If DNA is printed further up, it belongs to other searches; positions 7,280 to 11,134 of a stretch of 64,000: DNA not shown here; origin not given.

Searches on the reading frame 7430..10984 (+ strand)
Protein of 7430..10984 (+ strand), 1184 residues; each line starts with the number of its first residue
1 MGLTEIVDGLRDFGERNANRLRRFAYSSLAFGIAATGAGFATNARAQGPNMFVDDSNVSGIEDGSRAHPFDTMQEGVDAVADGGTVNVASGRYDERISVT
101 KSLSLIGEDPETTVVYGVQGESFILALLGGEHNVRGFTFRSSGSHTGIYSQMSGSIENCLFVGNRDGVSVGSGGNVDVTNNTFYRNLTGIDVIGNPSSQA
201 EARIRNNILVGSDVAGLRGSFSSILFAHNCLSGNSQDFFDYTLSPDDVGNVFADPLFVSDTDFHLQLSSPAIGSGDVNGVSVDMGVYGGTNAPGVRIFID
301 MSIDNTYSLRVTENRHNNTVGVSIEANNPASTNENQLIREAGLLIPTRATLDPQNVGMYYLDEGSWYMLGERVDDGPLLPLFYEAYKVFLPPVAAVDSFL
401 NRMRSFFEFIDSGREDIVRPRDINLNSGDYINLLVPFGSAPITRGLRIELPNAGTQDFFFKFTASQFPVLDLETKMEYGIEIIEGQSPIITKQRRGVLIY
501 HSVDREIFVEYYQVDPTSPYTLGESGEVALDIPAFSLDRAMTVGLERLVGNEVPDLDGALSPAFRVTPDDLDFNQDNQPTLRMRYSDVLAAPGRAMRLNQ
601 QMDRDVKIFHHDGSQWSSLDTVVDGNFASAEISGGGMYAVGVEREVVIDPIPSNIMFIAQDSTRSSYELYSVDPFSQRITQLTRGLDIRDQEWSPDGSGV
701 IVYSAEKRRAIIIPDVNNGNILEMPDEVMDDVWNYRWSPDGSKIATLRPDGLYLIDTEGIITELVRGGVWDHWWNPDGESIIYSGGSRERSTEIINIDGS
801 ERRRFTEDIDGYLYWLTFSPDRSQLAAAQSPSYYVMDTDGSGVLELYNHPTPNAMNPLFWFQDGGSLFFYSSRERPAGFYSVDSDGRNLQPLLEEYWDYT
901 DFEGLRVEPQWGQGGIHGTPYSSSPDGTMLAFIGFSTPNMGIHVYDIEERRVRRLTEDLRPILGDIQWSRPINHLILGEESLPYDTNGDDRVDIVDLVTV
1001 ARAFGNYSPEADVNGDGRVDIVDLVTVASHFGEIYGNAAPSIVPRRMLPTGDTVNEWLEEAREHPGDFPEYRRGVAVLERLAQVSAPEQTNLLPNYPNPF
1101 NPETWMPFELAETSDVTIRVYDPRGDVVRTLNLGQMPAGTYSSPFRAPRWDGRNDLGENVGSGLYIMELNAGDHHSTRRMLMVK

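Call 33: search_protein_families(library=pfam, proteins=[window:7430-10984:+])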
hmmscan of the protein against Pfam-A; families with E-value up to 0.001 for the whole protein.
window:7430-10984:+ (1184 aa): 6 families
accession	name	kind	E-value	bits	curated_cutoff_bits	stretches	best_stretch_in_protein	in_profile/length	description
PF13860.13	FlgD_ig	-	2.8e-08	34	27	1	1110-1171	18-75/79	FlgD Ig-like domain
PF00404.24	Dockerin_1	-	6.2e-07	30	22.9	1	984-1028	2-53/57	Dockerin type I domain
PF13229.12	Beta_helix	-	6.7e-07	29.5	25.9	1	133-236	35-139/158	Right handed beta helix region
PF25174.1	Beta-prop_THOC3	-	0.00013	21.6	305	0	678-748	81-148/272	THOC3 beta-propeller domain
PF05048.19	NosD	-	0.00021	21.3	23.6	1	141-232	36-124/212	Periplasmic copper-binding protein (NosD)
PF00930.27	DPPIV_N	-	0.00034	19.9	22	0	659-750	17-121/354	Dipeptidyl peptidase IV (DPP IV) N-terminal region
